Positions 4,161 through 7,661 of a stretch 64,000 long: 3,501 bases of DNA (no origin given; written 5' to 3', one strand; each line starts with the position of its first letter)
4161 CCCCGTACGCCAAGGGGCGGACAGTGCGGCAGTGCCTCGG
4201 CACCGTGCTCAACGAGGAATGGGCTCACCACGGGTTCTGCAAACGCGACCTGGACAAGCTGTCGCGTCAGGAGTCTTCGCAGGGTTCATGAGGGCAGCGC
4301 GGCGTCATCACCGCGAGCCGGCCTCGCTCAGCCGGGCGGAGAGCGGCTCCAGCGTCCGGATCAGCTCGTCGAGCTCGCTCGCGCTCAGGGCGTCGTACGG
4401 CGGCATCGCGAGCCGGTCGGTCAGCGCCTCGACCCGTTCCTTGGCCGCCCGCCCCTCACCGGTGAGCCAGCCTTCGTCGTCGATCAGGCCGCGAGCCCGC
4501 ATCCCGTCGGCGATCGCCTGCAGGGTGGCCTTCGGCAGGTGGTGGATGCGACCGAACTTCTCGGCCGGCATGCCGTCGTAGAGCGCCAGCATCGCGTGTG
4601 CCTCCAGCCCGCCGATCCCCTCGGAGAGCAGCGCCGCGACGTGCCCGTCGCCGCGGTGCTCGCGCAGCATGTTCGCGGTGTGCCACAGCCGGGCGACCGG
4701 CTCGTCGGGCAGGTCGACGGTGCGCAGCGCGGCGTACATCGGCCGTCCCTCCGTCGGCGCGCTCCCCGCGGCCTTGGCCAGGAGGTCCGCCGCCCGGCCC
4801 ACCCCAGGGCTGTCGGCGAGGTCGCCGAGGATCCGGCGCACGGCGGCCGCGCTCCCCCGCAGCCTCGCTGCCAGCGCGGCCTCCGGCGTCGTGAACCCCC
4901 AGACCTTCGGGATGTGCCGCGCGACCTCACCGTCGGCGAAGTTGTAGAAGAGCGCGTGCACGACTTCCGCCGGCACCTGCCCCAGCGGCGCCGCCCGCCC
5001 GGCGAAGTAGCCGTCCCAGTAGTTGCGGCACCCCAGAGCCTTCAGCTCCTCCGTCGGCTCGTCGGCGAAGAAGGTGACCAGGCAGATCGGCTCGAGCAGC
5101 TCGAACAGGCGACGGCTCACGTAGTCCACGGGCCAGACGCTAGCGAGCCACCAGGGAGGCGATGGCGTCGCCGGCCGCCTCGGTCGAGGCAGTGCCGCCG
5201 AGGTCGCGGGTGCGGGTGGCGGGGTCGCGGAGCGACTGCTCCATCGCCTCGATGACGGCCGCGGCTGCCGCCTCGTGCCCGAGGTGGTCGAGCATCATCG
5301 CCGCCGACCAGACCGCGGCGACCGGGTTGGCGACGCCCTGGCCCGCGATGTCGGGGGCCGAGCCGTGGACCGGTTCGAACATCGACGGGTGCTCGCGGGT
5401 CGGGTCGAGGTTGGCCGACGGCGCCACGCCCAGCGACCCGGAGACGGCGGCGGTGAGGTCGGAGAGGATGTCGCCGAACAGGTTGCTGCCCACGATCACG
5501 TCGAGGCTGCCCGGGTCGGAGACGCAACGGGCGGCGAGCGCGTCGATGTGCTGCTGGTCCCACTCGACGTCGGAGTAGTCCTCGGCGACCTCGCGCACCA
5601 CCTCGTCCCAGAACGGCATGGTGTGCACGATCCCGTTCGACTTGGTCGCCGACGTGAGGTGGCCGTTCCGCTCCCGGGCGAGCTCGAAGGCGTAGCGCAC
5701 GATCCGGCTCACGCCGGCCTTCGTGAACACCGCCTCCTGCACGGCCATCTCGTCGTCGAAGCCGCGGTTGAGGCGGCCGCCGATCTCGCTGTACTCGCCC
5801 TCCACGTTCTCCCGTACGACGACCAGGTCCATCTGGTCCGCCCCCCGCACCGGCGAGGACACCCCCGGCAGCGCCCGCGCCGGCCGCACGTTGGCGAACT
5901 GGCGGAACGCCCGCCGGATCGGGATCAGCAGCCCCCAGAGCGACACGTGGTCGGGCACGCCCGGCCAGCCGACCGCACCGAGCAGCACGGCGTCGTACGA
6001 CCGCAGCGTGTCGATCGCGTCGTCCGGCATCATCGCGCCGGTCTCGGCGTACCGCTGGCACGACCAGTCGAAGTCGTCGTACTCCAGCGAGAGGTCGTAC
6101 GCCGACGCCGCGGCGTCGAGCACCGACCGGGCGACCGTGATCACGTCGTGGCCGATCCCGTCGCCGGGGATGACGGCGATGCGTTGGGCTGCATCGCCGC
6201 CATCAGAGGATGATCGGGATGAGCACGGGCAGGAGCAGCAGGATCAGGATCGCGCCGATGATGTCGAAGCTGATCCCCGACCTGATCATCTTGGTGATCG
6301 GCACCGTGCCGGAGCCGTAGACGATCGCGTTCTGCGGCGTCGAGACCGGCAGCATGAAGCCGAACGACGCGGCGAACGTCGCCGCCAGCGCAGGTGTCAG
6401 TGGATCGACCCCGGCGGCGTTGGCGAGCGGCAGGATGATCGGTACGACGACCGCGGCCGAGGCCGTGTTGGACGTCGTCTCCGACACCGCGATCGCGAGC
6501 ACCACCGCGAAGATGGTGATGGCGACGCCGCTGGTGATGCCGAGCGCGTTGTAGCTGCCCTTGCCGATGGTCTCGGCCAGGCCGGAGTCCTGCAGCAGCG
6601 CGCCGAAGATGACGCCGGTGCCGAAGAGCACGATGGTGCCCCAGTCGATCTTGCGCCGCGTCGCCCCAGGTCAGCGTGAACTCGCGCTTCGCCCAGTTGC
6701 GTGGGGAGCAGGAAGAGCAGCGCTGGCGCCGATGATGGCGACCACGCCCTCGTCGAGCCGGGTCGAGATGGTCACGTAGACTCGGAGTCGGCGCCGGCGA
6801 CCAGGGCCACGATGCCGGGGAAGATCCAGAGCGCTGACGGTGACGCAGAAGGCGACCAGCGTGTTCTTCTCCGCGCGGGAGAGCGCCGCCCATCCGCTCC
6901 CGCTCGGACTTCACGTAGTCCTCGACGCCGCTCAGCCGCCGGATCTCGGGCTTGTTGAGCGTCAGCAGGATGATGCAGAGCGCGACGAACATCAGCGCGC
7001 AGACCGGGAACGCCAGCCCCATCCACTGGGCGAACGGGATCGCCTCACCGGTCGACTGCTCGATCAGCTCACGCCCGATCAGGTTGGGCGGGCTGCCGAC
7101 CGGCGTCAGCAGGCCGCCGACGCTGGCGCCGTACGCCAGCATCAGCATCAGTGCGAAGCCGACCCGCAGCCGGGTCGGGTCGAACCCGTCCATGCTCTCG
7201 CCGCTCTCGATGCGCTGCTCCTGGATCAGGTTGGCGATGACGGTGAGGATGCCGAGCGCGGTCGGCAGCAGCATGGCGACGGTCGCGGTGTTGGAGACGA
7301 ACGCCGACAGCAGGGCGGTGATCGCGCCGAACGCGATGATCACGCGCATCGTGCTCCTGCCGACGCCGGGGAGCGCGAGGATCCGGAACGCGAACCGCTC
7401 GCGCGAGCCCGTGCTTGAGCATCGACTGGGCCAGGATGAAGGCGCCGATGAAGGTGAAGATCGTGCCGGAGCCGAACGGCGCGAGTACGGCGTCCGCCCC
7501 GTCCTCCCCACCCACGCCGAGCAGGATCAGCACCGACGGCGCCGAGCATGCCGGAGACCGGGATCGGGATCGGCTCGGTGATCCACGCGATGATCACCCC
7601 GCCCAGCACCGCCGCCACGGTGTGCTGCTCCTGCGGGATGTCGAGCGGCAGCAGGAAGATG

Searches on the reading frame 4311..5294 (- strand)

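Call 54: search_protein_families(library=pfam, proteins=[window:4311-5294:-], max_evalue=0.001)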
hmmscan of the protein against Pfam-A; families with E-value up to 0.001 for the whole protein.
window:4311-5294:- (328 aa): 1 family
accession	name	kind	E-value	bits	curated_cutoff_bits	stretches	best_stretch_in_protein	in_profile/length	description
PF21863.2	HTH_67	-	4.9e-87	292.4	27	1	61-326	2-265/268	Helix-turn-helix family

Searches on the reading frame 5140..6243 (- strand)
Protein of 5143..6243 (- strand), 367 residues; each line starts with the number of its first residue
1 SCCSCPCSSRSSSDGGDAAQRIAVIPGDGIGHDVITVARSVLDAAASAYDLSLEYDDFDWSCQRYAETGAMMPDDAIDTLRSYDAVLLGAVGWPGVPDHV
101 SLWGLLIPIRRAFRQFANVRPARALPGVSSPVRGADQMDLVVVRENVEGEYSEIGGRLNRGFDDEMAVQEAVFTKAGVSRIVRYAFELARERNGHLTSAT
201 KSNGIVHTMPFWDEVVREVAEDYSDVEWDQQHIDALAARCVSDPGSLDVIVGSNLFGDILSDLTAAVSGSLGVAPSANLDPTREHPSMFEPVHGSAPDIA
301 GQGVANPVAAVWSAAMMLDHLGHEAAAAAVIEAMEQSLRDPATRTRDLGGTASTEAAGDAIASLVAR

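Call 54: search_protein_families(library=pfam, proteins=[window:5143-6243:-], max_evalue=0.001)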
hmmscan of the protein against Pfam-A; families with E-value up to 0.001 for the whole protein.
window:5143-6243:- (367 aa): 1 family
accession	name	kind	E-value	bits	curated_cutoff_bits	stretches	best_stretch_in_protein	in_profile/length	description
PF00180.25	Iso_dh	-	1.9e-96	323.8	27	1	22-361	2-348/348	Isocitrate/isopropylmalate dehydrogenase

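Call 71: find_encoding_contigs(protein=window:5140-6144:-, flank=1000, max_places=2)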
Protein window:5140-6144:- (334 aa): no gene with exactly this product is on record in the collection.

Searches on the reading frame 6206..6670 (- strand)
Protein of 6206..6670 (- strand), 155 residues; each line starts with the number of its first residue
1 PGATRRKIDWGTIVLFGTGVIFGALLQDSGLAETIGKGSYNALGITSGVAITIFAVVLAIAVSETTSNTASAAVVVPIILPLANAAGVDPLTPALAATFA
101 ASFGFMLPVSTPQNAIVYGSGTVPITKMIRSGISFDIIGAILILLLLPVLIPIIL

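Call 54: search_protein_families(library=pfam, proteins=[window:6206-6670:-], max_evalue=0.001)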
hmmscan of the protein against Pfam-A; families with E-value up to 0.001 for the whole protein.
window:6206-6670:- (155 aa): 2 families
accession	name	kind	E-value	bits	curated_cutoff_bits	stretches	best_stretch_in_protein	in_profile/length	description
PF00939.25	Na_sulph_symp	-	6.8e-24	85.1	27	1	5-146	317-461/472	Sodium:sulfate symporter transmembrane region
PF03600.22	CitMHS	-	5.8e-14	52.4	31.9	1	7-154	36-179/336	Citrate transporter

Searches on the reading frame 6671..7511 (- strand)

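Call 54: search_protein_families(library=pfam, proteins=[window:6671-7511:-], max_evalue=0.001)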
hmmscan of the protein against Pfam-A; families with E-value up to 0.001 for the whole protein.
window:6671-7511:- (280 aa): 3 families
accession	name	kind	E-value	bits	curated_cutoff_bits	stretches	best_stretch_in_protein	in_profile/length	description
PF03600.22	CitMHS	-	5.4e-19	68.9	31.9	1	50-198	72-183/336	Citrate transporter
PF00939.25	Na_sulph_symp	-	2.4e-15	56.9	27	1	33-209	101-264/472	Sodium:sulfate symporter transmembrane region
PF06450.18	NhaB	-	0.00056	19.3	27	1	52-156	126-240/515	Bacterial Na+/H+ antiporter B (NhaB)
